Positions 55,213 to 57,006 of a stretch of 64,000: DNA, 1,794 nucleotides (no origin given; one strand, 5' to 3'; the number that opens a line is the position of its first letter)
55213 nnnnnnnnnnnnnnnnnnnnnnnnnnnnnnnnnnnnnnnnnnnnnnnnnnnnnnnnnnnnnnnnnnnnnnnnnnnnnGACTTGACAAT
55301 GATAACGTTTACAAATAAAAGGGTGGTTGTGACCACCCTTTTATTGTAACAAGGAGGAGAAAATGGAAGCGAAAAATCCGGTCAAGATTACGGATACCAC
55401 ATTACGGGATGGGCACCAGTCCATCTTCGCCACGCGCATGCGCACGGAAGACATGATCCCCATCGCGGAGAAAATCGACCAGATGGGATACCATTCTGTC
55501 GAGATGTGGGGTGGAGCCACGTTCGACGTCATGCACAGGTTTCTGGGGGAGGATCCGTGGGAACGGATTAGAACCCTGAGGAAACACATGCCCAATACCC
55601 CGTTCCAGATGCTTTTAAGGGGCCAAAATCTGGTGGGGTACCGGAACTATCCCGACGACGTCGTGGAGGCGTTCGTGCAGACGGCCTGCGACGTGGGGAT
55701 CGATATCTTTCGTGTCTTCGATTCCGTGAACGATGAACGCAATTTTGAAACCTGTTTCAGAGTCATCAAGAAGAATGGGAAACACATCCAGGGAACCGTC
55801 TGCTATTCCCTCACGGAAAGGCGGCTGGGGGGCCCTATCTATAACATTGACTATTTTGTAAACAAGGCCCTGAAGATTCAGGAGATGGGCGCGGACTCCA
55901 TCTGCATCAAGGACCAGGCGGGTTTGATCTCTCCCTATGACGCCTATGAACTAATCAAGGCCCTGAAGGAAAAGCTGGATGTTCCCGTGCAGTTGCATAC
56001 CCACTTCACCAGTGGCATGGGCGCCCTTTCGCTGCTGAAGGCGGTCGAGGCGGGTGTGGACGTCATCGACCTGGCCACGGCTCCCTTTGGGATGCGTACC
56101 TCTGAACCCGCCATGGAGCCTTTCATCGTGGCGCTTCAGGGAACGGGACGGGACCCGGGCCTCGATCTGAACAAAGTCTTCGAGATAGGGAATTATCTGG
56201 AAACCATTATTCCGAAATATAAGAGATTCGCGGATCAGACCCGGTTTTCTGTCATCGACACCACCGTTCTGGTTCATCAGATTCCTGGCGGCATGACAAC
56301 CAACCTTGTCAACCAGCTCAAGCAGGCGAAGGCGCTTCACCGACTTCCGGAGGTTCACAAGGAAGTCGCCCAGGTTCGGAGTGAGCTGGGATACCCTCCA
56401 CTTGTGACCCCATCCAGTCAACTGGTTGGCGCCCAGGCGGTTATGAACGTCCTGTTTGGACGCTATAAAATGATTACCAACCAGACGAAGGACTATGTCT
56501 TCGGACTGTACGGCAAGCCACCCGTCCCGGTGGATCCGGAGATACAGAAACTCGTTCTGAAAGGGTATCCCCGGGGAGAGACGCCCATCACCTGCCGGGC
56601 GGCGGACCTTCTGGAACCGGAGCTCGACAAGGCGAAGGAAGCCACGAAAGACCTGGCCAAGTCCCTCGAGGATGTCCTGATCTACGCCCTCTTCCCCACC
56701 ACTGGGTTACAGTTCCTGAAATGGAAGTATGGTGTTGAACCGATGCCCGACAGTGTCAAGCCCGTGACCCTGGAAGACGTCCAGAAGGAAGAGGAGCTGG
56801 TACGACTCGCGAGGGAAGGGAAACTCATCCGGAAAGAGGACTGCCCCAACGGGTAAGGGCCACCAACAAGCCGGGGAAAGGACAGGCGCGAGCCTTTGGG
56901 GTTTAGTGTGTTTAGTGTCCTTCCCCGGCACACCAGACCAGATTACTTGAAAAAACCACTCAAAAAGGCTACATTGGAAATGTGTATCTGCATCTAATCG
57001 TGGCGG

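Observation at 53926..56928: Atypical Na+-pumping decarboxylase-like operon with a tiny gamma-like ORF, a beta subunit, and a carboxyltransferase without a biotin domain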

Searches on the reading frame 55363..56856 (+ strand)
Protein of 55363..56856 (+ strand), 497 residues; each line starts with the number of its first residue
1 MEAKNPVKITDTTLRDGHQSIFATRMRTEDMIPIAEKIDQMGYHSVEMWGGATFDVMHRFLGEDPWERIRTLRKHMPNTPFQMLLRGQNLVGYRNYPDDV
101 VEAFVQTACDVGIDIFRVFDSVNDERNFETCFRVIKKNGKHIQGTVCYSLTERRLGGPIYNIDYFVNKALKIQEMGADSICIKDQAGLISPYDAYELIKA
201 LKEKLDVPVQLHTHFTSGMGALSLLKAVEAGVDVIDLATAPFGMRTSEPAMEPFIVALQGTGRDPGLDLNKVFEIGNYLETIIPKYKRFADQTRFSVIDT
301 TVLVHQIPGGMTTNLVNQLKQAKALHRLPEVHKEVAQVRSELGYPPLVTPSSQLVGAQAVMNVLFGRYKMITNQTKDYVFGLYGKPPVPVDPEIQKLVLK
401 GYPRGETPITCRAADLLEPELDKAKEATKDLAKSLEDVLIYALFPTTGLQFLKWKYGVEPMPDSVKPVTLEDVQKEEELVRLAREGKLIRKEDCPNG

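Call 3: search_protein_families(library=pfam, proteins=[window:55363-56856:+], max_evalue=0.01)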
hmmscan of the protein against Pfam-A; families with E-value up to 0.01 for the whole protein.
window:55363-56856:+ (497 aa): 2 families
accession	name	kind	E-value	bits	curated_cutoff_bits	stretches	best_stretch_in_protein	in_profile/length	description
PF02436.23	PYC_OADA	-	6.3e-53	179.9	27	1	302-479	1-188/201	Conserved carboxylase domain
PF00682.25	HMGL-like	-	2.5e-23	83.2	29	1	7-277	2-258/260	HMGL-like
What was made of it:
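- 55363..56856 (+): Alpha: OadA/PycB/transcarboxylase-5S-type oxaloacetate/pyruvate carboxyltransferase, 497 aa. It ends just before the point where biotin-bearing homologues continue with the anchor peptide, Ala/Pro linker and biotinyl domain. HMGL-like and PYC_OADA only (call 3).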

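Call 4: search_protein_families(library=ncbifam, proteins=[window:55363-56856:+], max_evalue=0.01)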
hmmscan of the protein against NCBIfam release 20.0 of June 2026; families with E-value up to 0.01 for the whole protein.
window:55363-56856:+ (497 aa): 26 families (the best 25 are shown)
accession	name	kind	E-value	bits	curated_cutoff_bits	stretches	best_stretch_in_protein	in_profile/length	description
NF006761.0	PRK09282.1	domain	1e-202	674.8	402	1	6-466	3-452/591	pyruvate carboxylase subunit B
TIGR01108.1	oadA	equivalog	3.4e-191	636.7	756.5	1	9-474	1-455/582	sodium-extruding oxaloacetate decarboxylase subunit alpha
NF010644.0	PRK14041.1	equivalog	1.7e-180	600.7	734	1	7-470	3-455/467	pyruvate carboxylase subunit B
NF008985.0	PRK12331.1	equivalog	1.7e-179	597.4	718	1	6-456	3-445/465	oxaloacetate decarboxylase subunit alpha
NF010643.0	PRK14040.1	subfamily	3.6e-167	557.4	892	1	3-467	3-468/595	oxaloacetate decarboxylase subunit alpha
NF008984.0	PRK12330.1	equivalog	2.1e-150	501.8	827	1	6-455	5-449/500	methylmalonyl-CoA carboxytransferase subunit 5S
NF010645.0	PRK14042.1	equivalog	1.3e-138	463.4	1182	1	9-457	6-443/596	pyruvate carboxylase subunit B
NF009231.0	PRK12581.1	equivalog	1e-133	446.3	954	1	5-458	11-456/468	oxaloacetate decarboxylase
NF009554.0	PRK12999.1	equivalog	4e-125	419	965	1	2-463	529-1000/1147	pyruvate carboxylase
TIGR01235.1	pyruv_carbox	equivalog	3e-113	379.4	1114.45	1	3-487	527-1021/1143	pyruvate carboxylase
NF006049.0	PRK08195.1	subfamily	2.5e-22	79.4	229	1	3-285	4-272/344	4-hyroxy-2-oxovalerate/4-hydroxy-2-oxopentanoic acid aldolase,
TIGR03217.1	4OH_2_O_val_ald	equivalog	6.5e-20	71.6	286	1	6-279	2-261/334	4-hydroxy-2-oxovalerate aldolase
NF002085.0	PRK00915.1-2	subfamily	6.8e-20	71.3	517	2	161-280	152-272/504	2-isopropylmalate synthase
TIGR02090.1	LEU1_arch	subfamily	1.6e-19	70.2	484.75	2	161-280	139-259/363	isopropylmalate/citramalate/homocitrate synthases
TIGR02660.1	nifV_homocitr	equivalog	4.5e-19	69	462.9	2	164-279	143-259/365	homocitrate synthase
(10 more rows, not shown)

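Call 7: find_encoding_contigs(protein=window:55363-56856:+, flank=10000, max_places=6)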
Protein window:55363-56856:+ (497 aa): 2 contigs read that carry it; 1 place shown.
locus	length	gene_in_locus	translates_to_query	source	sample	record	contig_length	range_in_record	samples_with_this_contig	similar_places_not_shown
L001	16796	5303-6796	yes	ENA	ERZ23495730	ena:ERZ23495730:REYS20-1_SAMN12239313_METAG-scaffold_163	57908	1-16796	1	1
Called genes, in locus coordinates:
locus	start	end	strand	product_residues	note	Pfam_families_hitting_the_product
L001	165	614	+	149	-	PF06146:PsiE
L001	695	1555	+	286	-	PF02737:3HCDH_N, PF00725:3HCDH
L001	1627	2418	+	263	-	PF01026:TatD_DNase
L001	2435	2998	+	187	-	PF00857:Isochorismatase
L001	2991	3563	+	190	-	PF00293:NUDIX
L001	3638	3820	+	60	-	-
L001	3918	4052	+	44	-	-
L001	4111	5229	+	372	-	PF03977:OAD_beta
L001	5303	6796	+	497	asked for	PF00682:HMGL-like, PF02436:PYC_OADA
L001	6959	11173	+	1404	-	PF01869:BcrAD_BadFG, PF09989:DUF2229, PF06050:HGD-D (faint)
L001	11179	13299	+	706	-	PF13525:YfiO, PF00515:TPR_1 (faint), PF07719:TPR_2 (faint), PF13174:TPR_6 (faint), PF13428:TPR_14 (faint), PF13432:TPR_16 (faint), PF14559:TPR_19 (faint), PF03968:LptD_N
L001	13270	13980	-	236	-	PF00512:HisKA (weak)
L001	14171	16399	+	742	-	PF19312:NtrY_N (weak), PF00672:HAMP, PF00989:PAS, PF08448:PAS_4, PF13426:PAS_9, PF24820:Diguanyl_cycl_sensor (weak), PF00512:HisKA, PF02518:HATPase_c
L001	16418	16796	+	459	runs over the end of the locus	PF00072:Response_reg, PF00158:Sigma54_activat, PF14532:Sigma54_activ_2, PF01078:Mg_chelatase (faint), PF00004:AAA (weak), PF07728:AAA_5, PF25601:AAA_lid_14, PF02954:HTH_8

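Call 9: find_homologous_proteins(query=window:55363-56856:+, max_evalue=1e-30)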
Query window:55363-56856:+ (497 aa): 8000 proteins with E <= 1e-30 among 8000 candidates; the best 120 are listed.
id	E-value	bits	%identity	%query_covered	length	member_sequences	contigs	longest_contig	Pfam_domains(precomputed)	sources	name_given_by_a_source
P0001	0.0e+0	1064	93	100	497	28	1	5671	PF00682.26,PF02436.24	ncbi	-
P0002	0.0e+0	1019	88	99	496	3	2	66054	PF00682.26,PF02436.24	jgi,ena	-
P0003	0.0e+0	1015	88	100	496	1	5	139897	PF00682.26,PF02436.24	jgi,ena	jgi:pyruvate carboxylase subunit B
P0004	1.1e-247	840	72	99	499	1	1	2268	PF00682.26,PF02436.24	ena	-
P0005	1.1e-247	840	73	96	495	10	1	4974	PF00682.26,PF02436.24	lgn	-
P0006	7.8e-243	824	70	96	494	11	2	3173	PF00682.26,PF02436.24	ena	-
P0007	1.6e-242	823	69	98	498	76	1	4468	PF00682.26,PF02436.24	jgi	jgi:pyruvate carboxylase subunit B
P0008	1.7e-242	823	70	98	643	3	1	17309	PF25973.1,PF00682.26,PF00364.29,PF02436.24,PF25919.1,PF25917.1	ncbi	-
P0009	7.4e-241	818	69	98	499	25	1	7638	PF00682.26,PF02436.24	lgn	-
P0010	2.6e-240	816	70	96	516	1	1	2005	PF00682.26,PF02436.24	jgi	jgi:pyruvate/oxaloacetate carboxyltransferase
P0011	4.0e-240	815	70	96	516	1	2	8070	PF00682.26,PF02436.24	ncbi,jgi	jgi:pyruvate/oxaloacetate carboxyltransferase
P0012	5.2e-240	815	70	99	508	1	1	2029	PF00682.26,PF02436.24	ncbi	ncbi:MAG: pyruvate carboxylase subunit B, partial [Pseudomonadota bacterium]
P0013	9.0e-240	814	69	96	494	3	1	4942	PF00682.26,PF02436.24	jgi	jgi:pyruvate carboxylase subunit B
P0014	1.6e-239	813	69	98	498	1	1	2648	PF00682.26,PF02436.24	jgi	jgi:pyruvate carboxylase subunit B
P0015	2.7e-239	813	69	97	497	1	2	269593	PF00682.26,PF02436.24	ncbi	-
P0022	1.1e-238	811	69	99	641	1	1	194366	PF25973.1,PF00682.26,PF00364.29,PF02436.24,PF25919.1,PF25917.1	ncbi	ncbi:MAG: pyruvate/oxaloacetate carboxyltransferase [Pseudomonadota bacterium]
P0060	3.9e-237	806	69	95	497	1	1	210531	PF00682.26,PF02436.24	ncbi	-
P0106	5.9e-236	802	68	96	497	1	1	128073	PF00682.26,PF02436.24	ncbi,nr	ncbi:MAG: pyruvate carboxylase [Deltaproteobacteria bacterium RBG_16_48_10]|nr:MAG: pyruvate carboxy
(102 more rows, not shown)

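Call 11: find_related_loci(query=A1, collection=genome_contigs, flank=10000)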
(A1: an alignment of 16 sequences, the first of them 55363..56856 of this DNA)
Query A1 (497 aa) in genome_contigs; peptide patterns used: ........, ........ (x = any residue, [..] = any of these).
600 stretches matched a pattern (row limit reached: there are more); 598 encode a relative of the query (tblastn E <= 1e-3); the best 80 are kept; 80 distinct loci.
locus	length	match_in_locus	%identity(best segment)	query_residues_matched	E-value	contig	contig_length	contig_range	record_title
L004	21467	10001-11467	67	3-491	0e+0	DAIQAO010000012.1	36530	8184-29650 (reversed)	MAG TPA_asm: Dissulfurispiraceae bacterium isolate CTOTU21541 NODE_717_length_36530_cov_291.540644, whole genome shotgun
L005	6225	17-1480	65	4-491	0e+0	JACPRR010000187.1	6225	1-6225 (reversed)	MAG: Chloroflexi bacterium isolate NC_groundwater_684_Ag_B-0.1um_61_24 B2_S2_coassemblyk141_2907009, whole genome shotgu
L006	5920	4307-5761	64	5-489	0e+0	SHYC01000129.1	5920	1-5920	MAG: Dehalococcoidia bacterium isolate Baikal-deep-G109 BACOMB-C61737, whole genome shotgun sequence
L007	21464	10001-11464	64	4-491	0e+0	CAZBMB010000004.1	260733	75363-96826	MAG TPA_asm: uncultured Dehalococcoidaceae bacterium isolate binchicken_co178_264 genome assembly, contig: NODE_68_lengt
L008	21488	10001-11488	60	3-497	0e+0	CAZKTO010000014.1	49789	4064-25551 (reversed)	MAG TPA_asm: uncultured Dehalococcoidia bacterium isolate SRP119689_co1_48 genome assembly, contig: NODE_765_length_4978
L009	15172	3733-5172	60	7-486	0e+0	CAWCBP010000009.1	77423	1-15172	MAG: uncultured delta proteobacterium isolate MFD03899.bin.1.233 genome assembly, contig: contig_52094, whole genome sho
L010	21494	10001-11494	63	2-495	0e+0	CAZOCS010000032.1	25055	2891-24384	MAG TPA_asm: uncultured Candidatus Cloacimonadota bacterium isolate SRP167671_co2_64 genome assembly, contig: NODE_2662_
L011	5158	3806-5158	63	2-452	0e+0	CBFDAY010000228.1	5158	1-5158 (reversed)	MAG TPA_asm: uncultured bacterium isolate SRR26215683_metabat2_66 genome assembly, contig: ERZ25073488.13489, whole geno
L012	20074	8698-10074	63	1-459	0e+0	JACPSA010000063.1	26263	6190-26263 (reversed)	MAG: Chloroflexi bacterium isolate NC_groundwater_693_Ag_S-0.2um_51_8 S36_SO-2_scaffold_208875, whole genome shotgun seq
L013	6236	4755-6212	59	5-489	0e+0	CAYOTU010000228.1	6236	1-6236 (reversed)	MAG TPA_asm: uncultured Myxococcales bacterium isolate binchicken_co181_635 genome assembly, contig: NODE_27746_length_6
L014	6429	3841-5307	56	1-488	0e+0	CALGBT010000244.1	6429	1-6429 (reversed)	MAG TPA_asm: uncultured proteobacterium isolate ERR2206791_bin.31_CONCOCT_v1.1_MAG genome assembly, contig: ERZ890953.36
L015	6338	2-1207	66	70-470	0e+0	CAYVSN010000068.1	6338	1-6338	MAG TPA_asm: uncultured Dehalococcoidales bacterium isolate SRP239594_co1_134 genome assembly, contig: NODE_8240_length_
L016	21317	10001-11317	57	9-458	1e-169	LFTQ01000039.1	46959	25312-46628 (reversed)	MAG: Clostridia bacterium DTU068 scaffold2960, whole genome shotgun sequence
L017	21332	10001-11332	55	4-455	9e-169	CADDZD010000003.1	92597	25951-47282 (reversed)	Clostridia bacterium isolate 25 genome assembly, contig: NODE_74_length_92597_cov_54.963610, whole genome shotgun sequen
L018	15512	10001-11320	56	7-453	7e-167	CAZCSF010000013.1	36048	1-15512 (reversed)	MAG TPA_asm: uncultured Candidatus Bathyarchaeia archaeon isolate binchicken_co40_75 genome assembly, contig: NODE_839_l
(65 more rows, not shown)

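Call 12: find_encoding_contigs(protein=P0015, flank=10000, max_places=3)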
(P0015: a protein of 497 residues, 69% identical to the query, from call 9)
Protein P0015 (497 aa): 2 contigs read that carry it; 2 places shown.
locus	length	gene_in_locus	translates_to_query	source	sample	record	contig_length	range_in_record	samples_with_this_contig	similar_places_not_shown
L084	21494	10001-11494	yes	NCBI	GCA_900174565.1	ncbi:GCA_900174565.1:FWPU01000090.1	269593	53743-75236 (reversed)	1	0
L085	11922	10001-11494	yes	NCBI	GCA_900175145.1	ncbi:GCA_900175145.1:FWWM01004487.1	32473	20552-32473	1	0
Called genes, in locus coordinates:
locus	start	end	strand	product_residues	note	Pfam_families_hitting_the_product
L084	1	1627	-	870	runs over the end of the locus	PF00133:tRNA-synt_1, PF09334:tRNA-synt_1g, PF13603:tRNA-synt_1_2, PF00133:tRNA-synt_1, PF08264:Anticodon_1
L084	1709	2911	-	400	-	PF00764:Arginosuc_synth, PF20979:Arginosuc_syn_C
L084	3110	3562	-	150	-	PF02502:LacAB_rpiB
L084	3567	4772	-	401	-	PF00109:ketoacyl-synt, PF02801:Ketoacyl-synt_C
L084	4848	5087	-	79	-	PF23297:ACP_SdgA_C (weak), PF00550:PP-binding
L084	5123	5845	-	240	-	PF00106:adh_short, PF01370:Epimerase (weak), PF08659:KR, PF13561:adh_short_C2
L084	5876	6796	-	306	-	PF00698:Acyl_transf_1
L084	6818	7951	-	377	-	PF02771:Acyl-CoA_dh_N, PF02770:Acyl-CoA_dh_M, PF00441:Acyl-CoA_dh_1, PF08028:Acyl-CoA_dh_2, PF22924:ACOX_C_alpha1 (weak)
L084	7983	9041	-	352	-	PF02504:FA_synthesis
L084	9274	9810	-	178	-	PF02620:YceD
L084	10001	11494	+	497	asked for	PF00682:HMGL-like, PF02436:PYC_OADA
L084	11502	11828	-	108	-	-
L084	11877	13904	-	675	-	PF00037:Fer4 (faint), PF13183:Fer4_8, PF13237:Fer4_10 (faint), PF12838:Fer4_7 (weak), PF13534:Fer4_17 (weak), PF02754:CCG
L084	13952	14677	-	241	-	PF01145:Band_7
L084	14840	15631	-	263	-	-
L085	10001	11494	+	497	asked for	PF00682:HMGL-like, PF02436:PYC_OADA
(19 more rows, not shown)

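Call 13: find_encoding_contigs(protein=P0060, flank=10000, max_places=3)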
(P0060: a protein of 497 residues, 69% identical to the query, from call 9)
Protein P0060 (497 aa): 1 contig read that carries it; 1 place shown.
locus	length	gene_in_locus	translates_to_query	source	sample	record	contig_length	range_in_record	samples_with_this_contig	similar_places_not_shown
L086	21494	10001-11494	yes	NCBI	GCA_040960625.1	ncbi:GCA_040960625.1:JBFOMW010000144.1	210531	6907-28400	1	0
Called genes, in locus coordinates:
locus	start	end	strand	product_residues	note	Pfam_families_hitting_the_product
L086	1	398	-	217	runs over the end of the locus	PF00677:Lum_binding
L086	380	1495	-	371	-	PF00383:dCMP_cyt_deam_1, PF14437:MafB19-deam, PF01872:RibD_C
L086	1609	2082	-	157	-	PF22811:Zn_ribbon_NrdR, PF03477:ATP-cone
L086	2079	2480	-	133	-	PF00383:dCMP_cyt_deam_1, PF14437:MafB19-deam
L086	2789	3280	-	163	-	PF02502:LacAB_rpiB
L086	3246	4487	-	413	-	PF00109:ketoacyl-synt, PF02801:Ketoacyl-synt_C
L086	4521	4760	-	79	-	PF00550:PP-binding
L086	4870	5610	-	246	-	PF00106:adh_short, PF08659:KR, PF13561:adh_short_C2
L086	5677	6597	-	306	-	PF00698:Acyl_transf_1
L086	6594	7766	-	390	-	PF02771:Acyl-CoA_dh_N, PF02770:Acyl-CoA_dh_M, PF00441:Acyl-CoA_dh_1, PF08028:Acyl-CoA_dh_2, PF22924:ACOX_C_alpha1 (weak)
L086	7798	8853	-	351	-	PF02504:FA_synthesis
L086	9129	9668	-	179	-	PF02620:YceD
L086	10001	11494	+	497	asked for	PF00682:HMGL-like, PF02436:PYC_OADA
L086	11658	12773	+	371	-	PF00989:PAS, PF08448:PAS_4, PF13596:PAS_10, PF13426:PAS_9 (faint), PF00512:HisKA, PF02518:HATPase_c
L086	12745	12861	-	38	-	-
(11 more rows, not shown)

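Call 14: find_encoding_contigs(protein=P0106, flank=10000, max_places=3)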
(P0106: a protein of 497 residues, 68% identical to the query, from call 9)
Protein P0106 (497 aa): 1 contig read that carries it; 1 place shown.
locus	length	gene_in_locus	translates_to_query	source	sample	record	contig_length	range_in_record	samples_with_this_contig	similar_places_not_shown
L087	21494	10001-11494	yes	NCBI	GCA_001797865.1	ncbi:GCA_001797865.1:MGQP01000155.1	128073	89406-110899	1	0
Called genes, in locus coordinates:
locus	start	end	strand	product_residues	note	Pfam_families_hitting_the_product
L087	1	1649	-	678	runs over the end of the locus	PF13231:PMT_2 (weak), PF13432:TPR_16, PF14559:TPR_19 (weak), PF23914:TPR_CcmH_CycH (weak), PF13414:TPR_11 (weak), PF00515:TPR_1, PF13414:TPR_11, PF13424:TPR_12, +21 more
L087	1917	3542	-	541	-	-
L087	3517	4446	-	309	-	PF00535:Glycos_transf_2, PF10111:Glyco_tranf_2_2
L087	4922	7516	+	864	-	PF00082:Peptidase_S8, PF15780:ASH, PF22544:HYDIN_VesB_CFA65-like_Ig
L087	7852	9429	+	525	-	PF00501:AMP-binding, PF13193:AMP-binding_C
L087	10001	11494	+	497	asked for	PF00682:HMGL-like, PF02436:PYC_OADA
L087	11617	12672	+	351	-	PF00356:LacI, PF00532:Peripla_BP_1, PF13407:Peripla_BP_4, PF13377:Peripla_BP_3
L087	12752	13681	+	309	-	PF00056:Ldh_1_N, PF02866:Ldh_1_C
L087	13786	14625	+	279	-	PF05681:Fumerase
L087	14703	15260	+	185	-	PF05683:Fumerase_C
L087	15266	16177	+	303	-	PF01040:UbiA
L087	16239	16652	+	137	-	PF13484:Fer4_16 (faint), PF13237:Fer4_10 (faint), PF13183:Fer4_8, PF12838:Fer4_7 (weak), PF13187:Fer4_9, PF13534:Fer4_17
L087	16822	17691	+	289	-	PF02754:CCG (weak)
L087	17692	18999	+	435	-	PF12831:FAD_oxidored (weak), PF13450:NAD_binding_8 (weak), PF01593:Amino_oxidase (faint), PF12838:Fer4_7 (faint), PF13484:Fer4_16 (faint), PF00037:Fer4 (weak), PF07992:Pyr_redox_2 (weak)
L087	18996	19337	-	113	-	-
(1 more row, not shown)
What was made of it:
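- Close homologues are stand-alone, one of them next to malate dehydrogenase and fumarase (calls 12-14).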
